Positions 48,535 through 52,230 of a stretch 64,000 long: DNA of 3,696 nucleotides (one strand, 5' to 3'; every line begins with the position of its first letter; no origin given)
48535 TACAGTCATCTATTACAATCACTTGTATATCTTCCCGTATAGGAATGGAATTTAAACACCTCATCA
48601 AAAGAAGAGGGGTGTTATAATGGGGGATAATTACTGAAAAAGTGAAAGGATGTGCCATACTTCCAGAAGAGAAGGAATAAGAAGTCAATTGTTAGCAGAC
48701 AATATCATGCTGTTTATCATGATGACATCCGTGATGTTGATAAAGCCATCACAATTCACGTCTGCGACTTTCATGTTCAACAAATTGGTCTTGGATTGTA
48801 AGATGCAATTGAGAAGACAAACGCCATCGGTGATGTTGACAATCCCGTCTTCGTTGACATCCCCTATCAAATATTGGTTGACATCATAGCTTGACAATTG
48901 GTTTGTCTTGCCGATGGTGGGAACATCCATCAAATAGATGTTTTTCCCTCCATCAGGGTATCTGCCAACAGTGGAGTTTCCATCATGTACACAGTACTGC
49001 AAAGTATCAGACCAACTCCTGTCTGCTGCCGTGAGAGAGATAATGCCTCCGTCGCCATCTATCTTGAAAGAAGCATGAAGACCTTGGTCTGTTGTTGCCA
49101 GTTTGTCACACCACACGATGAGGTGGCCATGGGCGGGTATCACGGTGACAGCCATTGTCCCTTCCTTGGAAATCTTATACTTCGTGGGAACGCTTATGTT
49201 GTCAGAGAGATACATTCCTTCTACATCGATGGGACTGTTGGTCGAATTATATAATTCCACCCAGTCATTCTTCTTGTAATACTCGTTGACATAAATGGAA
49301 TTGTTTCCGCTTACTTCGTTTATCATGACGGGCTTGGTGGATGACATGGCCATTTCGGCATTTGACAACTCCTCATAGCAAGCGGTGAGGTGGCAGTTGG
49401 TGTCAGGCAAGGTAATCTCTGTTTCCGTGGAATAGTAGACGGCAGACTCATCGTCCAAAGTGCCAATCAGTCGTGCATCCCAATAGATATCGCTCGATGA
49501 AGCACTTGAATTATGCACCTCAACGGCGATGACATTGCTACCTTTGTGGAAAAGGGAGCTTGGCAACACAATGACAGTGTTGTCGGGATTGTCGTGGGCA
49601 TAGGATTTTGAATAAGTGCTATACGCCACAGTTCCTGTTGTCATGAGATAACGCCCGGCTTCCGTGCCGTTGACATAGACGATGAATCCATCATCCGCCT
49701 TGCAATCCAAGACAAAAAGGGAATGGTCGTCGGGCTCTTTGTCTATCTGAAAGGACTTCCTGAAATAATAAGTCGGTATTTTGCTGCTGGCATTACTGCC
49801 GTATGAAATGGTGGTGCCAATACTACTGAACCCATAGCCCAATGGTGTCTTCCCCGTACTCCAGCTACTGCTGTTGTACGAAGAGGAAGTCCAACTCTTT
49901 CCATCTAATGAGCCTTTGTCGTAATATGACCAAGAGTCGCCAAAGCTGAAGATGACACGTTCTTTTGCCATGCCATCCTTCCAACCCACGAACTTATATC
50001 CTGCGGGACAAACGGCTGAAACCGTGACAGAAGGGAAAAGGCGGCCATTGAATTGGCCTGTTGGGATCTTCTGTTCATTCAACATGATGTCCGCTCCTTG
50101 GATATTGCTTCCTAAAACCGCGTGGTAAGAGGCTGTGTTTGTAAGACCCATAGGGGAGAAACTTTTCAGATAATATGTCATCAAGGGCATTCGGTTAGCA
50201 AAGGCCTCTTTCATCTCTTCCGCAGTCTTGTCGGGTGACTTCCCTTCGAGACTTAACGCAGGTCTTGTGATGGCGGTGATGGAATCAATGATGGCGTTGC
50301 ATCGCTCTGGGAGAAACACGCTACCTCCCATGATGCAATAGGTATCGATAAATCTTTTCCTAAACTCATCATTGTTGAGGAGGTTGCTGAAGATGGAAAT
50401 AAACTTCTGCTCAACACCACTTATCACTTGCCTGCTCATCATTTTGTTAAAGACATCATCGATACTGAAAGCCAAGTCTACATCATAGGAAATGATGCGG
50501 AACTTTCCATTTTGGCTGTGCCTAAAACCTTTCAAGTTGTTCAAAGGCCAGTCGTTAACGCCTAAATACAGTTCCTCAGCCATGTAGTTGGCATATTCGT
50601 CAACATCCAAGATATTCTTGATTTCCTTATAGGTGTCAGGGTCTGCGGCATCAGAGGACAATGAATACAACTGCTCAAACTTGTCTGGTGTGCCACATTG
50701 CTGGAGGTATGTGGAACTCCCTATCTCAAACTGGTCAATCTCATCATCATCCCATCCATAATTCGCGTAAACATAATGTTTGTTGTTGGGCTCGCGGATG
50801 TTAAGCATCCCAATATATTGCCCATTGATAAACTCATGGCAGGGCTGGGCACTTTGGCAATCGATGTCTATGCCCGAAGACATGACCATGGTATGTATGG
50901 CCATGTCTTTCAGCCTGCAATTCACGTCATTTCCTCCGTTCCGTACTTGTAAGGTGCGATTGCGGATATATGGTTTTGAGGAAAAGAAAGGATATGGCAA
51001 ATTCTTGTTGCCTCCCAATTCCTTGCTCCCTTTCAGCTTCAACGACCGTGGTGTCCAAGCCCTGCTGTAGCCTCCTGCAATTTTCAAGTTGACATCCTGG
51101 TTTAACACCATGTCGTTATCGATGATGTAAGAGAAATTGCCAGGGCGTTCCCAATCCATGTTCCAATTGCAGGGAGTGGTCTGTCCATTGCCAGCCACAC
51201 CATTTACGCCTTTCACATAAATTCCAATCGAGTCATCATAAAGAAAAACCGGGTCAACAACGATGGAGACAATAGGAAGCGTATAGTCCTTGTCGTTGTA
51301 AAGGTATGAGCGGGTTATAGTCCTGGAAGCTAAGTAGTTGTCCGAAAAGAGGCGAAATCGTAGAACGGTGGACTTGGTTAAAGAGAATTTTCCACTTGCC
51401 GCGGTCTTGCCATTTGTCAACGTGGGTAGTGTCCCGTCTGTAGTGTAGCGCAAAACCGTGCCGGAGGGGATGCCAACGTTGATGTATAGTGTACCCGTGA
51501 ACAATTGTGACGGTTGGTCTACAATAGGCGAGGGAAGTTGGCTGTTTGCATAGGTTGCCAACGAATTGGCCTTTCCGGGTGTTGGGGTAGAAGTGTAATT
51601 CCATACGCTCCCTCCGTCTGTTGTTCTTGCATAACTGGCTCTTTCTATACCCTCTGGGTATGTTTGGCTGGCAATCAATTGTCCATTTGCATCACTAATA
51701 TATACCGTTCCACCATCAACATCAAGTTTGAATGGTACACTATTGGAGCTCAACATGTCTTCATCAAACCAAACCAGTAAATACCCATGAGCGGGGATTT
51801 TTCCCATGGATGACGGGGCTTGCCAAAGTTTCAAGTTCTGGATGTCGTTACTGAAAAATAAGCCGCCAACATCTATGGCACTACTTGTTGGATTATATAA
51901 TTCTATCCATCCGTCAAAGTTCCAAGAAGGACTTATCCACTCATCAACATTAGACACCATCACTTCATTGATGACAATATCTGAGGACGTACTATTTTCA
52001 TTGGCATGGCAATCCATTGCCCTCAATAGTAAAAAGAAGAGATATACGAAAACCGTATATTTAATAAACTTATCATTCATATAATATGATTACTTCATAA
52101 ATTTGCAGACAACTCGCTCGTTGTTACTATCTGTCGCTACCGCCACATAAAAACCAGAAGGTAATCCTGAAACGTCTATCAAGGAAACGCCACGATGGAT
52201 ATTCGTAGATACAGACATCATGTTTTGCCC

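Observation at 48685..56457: Adjacent CotH-like/lamin-tail paralogs that differ in their C-terminal tag (dockerin versus T9SS CTD) and are coupled to a GT2 gene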

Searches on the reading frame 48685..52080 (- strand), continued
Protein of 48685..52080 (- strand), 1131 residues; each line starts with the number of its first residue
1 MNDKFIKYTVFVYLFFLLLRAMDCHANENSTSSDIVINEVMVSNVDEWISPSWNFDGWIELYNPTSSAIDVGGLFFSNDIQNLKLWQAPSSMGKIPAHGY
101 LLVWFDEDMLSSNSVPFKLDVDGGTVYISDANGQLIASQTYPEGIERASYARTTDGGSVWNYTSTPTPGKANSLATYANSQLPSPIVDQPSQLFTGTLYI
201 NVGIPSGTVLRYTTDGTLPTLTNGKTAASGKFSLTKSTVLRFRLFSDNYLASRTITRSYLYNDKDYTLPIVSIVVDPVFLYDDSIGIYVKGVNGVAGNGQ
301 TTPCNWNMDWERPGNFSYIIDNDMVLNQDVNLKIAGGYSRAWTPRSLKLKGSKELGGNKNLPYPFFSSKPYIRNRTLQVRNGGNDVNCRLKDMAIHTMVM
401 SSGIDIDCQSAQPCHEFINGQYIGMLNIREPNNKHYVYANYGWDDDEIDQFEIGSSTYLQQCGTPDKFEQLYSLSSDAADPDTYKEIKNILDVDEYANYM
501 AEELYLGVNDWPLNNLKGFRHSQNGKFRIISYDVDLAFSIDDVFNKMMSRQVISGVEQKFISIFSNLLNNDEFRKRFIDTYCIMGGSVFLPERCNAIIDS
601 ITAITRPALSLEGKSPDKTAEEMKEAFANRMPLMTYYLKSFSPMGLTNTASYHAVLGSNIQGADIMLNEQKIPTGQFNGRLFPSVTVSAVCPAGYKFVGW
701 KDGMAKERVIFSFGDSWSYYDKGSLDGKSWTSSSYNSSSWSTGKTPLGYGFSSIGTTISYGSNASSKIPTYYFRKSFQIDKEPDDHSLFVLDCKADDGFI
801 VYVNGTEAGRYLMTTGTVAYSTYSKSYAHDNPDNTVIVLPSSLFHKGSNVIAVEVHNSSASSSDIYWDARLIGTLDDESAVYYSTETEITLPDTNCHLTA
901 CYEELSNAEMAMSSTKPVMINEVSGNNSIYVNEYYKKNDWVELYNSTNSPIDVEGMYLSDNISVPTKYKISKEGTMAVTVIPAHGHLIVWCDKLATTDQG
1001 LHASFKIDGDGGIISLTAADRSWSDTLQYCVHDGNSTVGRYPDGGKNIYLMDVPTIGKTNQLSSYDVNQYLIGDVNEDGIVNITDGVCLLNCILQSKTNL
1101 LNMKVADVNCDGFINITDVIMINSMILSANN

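Call 53: find_encoding_contigs(protein=P0002, flank=10000, max_places=2)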
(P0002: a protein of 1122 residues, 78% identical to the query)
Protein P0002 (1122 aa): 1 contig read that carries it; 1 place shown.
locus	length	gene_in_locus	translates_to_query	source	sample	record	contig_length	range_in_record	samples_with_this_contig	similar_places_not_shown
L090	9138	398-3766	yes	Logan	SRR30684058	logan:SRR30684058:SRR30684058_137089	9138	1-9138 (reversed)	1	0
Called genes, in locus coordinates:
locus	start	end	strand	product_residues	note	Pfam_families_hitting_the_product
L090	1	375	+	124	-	?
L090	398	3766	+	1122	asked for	PF00932:LTD, PF08757:CotH, PF00932:LTD, PF00404:Dockerin_1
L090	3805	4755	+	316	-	PF00535:Glycos_transf_2, PF10111:Glyco_tranf_2_2 (weak)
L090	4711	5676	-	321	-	PF00535:Glycos_transf_2, PF10111:Glyco_tranf_2_2, PF13641:Glyco_tranf_2_3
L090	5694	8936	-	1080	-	PF13734:Inhibitor_I69, PF01640:Peptidase_C10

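Call 80: predict_structure(alignment_id=A4)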
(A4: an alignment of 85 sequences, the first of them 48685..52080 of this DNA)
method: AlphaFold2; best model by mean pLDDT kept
length: 1131 residues; sequences in the alignment: 85
mean_pLDDT: 84.2   pTM: 0.80
mean pLDDT of the five models: 84.2, 83.7, 83.6, 82.2, 82.1
residues with pLDDT >= 90: 568; 70-90: 396; 50-70: 89; < 50: 78
segments of 3 or more residues with pLDDT < 50: 1-8, 17-30, 1071-1121, 1129-1131
pLDDT, mean of each block of 10 residues (from residue 1): 45 50 40 84 88 89 93 94 95 93 86 89 94 94 92 94 93 92 94 96 96 95 94 97 95 95 93 91 83 71 73 88 84 65 66 63 65 77 68 89 87 91 88 75 80 63 83 96 93 93 91 77 85 86 92 86 95 96 96 91 92 90 89 90 92 90 87 91 94 90 77 95 91 91 94 90 82 94 82 90 92 84 80 83 93 93 91 73 92 90 89 91 87 83 93 97 95 93 93 91 92 95 93 86 89 84 72 39 37 41 40 42 50 36
secondary structure, 60 per line:
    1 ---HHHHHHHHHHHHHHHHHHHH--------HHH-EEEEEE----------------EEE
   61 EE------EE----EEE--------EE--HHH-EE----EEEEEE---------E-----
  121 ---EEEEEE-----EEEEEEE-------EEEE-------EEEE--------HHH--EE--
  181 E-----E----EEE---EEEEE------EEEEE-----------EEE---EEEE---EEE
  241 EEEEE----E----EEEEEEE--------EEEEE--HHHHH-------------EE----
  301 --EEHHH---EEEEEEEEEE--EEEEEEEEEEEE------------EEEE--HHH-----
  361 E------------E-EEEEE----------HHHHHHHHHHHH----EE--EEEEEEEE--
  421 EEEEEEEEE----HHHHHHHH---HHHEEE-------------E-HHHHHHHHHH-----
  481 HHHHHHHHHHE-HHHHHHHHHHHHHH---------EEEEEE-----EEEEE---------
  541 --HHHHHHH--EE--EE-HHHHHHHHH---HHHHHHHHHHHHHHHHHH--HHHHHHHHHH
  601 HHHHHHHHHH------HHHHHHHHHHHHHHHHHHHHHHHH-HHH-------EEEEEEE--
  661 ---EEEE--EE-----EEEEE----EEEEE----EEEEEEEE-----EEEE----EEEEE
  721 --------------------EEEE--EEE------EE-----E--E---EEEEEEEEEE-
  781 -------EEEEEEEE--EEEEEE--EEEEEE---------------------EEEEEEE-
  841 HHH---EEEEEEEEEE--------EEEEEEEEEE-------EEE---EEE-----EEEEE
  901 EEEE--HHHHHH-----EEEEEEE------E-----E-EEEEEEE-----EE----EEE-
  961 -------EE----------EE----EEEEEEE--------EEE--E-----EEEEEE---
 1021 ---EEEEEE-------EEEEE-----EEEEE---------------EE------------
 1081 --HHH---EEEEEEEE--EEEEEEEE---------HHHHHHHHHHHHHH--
elements in order (helices of 4 or more, strands of 3 or more residues): H4-23 E36-41 E58-62 E75-77 E100-105 E124-129 E135-141 E149-152 E160-163 E192-194 E198-202 E209-213 E225-227 E231-234 E238-245 E255-261 E270-274 H277-281 E311-320 E323-334 E347-350 E376-380 H391-402 E411-418 E421-429 H434-441 E448-450 H466-475 H481-490 H493-506 E516-521 E527-531 H543-549 H559-567 H571-588 H591-610 H617-640 E652-658 E664-667 E677-681 E686-690 E695-702 E708-711 E716-720 E741-744 E747-749 E770-779 E788-795 E798-803 E806-811 E833-839 E847-856 E865-874 E882-884 E888-890 E896-904 H907-912 E918-924 E939-945 E957-959 E986-992 E1001-1003 E1012-1017 E1024-1029 E1037-1041 E1047-1051 E1089-1096 E1099-1106 H1116-1129

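Call 82: fold_search(model_id=the predicted structure, library=pdb)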
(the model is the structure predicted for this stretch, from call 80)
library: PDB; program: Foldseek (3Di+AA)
matches with E <= 10: 1427; with E <= 0.001: 228
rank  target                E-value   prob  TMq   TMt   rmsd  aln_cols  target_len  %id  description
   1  5jda                  2.2e-09  1.00  0.22  0.63   7.7       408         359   16  Bacillus cereus CotH kinase plus Mg2+/AMP (released 2016-05-18)
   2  5jd9                  2.5e-09  1.00  0.23  0.65   6.6       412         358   14  Bacillus cereus CotH kinase (released 2016-05-18)
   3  8dhl_A                9.9e-07  1.00  0.10  0.13  16.7       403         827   13  Tannerella forsythia beta-glucuronidase (L2) (released 2023-05-17)
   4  6d8k_A                8.7e-06  1.00  0.10  0.18  15.2       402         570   12  Bacteroides multiple species beta-glucuronidase (released 2018-10-17)
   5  6hpd                  1.1e-05  1.00  0.10  0.12  15.3       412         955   12  The structure of a beta-glucuronidase from glycoside hydrolase family 2 (released 2019-07-24)
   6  6qud                  1.2e-05  1.00  0.11  0.15  15.5       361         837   14  2-deoxy-galactose reaction intermediate of a Truncated beta-galactosidase III from Bifidobacterium bifidum (released 2020-03-18)
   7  1yq2_A                1.4e-05  1.00  0.11  0.12  16.0       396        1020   13  beta-galactosidase from Arthrobacter sp. C2-2 (isoenzyme C2-2-1) (released 2005-10-04)
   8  8get_D                1.4e-05  1.00  0.10  0.16  17.0       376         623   12  R. hominis 2 beta-glucuronidase bound to norquetiapine-glucuronide (released 2024-03-20)
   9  8dhe_C                1.5e-05  1.00  0.10  0.17  16.3       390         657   10  Tannerella forsythia beta-glucuronidase (mL1) (released 2023-05-17)
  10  3t2o_A                1.7e-05  1.00  0.10  0.11  16.8       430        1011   10  E. coli (lacZ) beta-galactosidase (S796D) (released 2012-01-18)
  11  6qub_A                2.0e-05  1.00  0.10  0.13  16.4       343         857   15  Truncated beta-galactosidase III from Bifidobacterium bifidum in complex with galactose (released 2020-03-18)
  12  3fn9_D                2.2e-05  1.00  0.10  0.16  17.5       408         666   14  Crystal structure of putative beta-galactosidase from bacteroides fragilis (released 2009-01-13)
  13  6jz5_B                2.3e-05  1.00  0.10  0.19  15.6       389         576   10  b-glucuronidase from Ruminococcus gnavus in complex with D-glucuronic acid (released 2020-06-10)
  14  6jz4_B                2.3e-05  1.00  0.10  0.18  14.8       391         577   11  b-glucuronidase from Ruminococcus gnavus in complex with D-glucaro-d-lactam (released 2020-06-03)
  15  1jyn_A                2.3e-05  1.00  0.10  0.11  16.0       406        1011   10  E. COLI (lacZ) BETA-GALACTOSIDASE (E537Q) IN COMPLEX WITH LACTOSE (released 2001-12-07)
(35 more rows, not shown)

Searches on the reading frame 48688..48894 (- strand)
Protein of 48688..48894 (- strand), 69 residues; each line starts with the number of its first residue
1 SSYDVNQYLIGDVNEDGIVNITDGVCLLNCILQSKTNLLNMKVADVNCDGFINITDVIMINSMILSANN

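Call 48: find_homologous_proteins(query=A3, max_evalue=0.001)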
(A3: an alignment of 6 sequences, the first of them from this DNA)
Query A3 (6 sequences) (69 aa, profile of the alignment): 737 proteins with E <= 0.001 among 1806 candidates; the best 120 are listed.
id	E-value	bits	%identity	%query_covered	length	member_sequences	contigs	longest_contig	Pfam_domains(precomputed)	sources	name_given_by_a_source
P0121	4.8e-24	102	51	83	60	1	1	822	PF00404.25,PF00036.39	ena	-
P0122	4.6e-23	99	46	81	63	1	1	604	PF00404.25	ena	-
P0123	1.4e-22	97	51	94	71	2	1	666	PF00404.25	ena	-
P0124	3.7e-22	96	51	96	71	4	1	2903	PF00404.25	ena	-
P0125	1.3e-19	88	48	90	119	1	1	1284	PF00404.25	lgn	-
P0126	2.3e-19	87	47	90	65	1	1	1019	PF00404.25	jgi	jgi:hypothetical protein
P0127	4.4e-19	86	53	78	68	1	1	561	PF00404.25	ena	-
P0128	7.4e-19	85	53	87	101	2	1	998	PF00404.25,PF13517.13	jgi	jgi:hypothetical protein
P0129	5.2e-18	82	49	83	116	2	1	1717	PF00404.25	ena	-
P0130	7.5e-17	79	46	91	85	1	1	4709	PF00404.25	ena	-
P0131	2.4e-16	77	40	90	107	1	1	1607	PF00404.25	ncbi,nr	ncbi:MAG: dockerin type I repeat-containing protein, partial [Prevotella sp.]|nr:dockerin type I rep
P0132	2.5e-16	77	50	84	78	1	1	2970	PF00404.25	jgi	-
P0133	3.8e-16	76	35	90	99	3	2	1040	PF00404.25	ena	-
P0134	7.0e-16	76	46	91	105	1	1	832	PF00404.25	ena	-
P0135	9.3e-16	75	38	91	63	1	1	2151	PF00404.25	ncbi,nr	ncbi:MAG: dockerin type I repeat-containing protein, partial [Prevotella sp.]|nr:dockerin type I rep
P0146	7.9e-15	72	39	93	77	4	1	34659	PF00404.25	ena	-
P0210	2.7e-12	64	44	91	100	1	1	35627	PF00404.25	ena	-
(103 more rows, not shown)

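Call 65: find_encoding_contigs(protein=P0146, flank=6000, max_places=1)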
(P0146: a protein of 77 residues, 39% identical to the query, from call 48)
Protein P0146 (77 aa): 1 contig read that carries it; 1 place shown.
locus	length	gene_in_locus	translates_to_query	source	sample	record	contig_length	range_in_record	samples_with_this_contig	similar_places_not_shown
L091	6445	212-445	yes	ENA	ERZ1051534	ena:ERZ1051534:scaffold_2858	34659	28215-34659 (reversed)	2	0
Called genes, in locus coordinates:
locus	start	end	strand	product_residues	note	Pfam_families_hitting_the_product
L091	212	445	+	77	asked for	PF00404:Dockerin_1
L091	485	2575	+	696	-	PF12799:LRR_4 (faint), PF23952:LRR_EndoS (faint)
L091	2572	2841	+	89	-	PF00404:Dockerin_1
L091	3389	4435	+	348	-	-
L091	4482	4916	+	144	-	-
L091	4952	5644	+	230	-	PF22507:DUF6994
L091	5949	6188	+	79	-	-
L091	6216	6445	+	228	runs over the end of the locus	-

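Call 66: find_encoding_contigs(protein=P0210, flank=6000, max_places=1)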
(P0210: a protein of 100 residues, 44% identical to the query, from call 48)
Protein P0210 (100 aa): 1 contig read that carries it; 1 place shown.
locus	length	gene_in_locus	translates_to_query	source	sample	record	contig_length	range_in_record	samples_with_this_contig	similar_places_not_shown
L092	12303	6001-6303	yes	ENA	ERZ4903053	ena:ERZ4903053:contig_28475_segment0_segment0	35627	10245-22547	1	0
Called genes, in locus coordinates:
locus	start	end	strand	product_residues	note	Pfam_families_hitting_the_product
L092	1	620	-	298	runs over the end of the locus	PF13280:WYL, PF25583:WCX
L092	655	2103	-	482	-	PF00474:SSF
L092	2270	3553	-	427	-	PF07075:NamZ_N, PF20732:NamZ_C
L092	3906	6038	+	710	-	PF13734:Inhibitor_I69, PF01640:Peptidase_C10, PF13529:Peptidase_C39_2 (weak), PF07705:CARDB (faint)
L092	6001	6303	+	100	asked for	PF00404:Dockerin_1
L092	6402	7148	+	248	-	PF02585:PIG-L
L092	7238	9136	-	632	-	-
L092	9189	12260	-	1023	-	PF07719:TPR_2 (faint), PF12895:ANAPC3 (faint), PF13428:TPR_14 (faint), PF13525:YfiO (faint), PF09976:TPR_21 (faint), PF21545:T7SS_EccA1_N (faint), PF13424:TPR_12, PF13432:TPR_16 (weak), +6 more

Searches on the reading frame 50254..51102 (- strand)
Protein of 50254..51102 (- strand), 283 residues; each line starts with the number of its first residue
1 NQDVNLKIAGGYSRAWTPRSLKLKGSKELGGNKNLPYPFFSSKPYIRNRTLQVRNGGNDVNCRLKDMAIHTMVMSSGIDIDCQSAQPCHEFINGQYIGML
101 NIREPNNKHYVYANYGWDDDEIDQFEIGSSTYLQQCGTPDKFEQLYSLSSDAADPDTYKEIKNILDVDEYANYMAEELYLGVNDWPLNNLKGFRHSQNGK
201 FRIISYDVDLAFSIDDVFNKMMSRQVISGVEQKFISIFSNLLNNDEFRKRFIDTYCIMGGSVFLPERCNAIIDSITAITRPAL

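Call 28: search_solved_structures(query=window:50254-51102:-, max_evalue=10, show_alignments=3)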
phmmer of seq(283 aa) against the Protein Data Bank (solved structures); distinct sequences matched with E-value up to 10: 1.
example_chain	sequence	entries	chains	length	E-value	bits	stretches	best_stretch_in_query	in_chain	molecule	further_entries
5jd9_A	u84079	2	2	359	0.19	14.5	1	149-251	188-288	Spore coat protein H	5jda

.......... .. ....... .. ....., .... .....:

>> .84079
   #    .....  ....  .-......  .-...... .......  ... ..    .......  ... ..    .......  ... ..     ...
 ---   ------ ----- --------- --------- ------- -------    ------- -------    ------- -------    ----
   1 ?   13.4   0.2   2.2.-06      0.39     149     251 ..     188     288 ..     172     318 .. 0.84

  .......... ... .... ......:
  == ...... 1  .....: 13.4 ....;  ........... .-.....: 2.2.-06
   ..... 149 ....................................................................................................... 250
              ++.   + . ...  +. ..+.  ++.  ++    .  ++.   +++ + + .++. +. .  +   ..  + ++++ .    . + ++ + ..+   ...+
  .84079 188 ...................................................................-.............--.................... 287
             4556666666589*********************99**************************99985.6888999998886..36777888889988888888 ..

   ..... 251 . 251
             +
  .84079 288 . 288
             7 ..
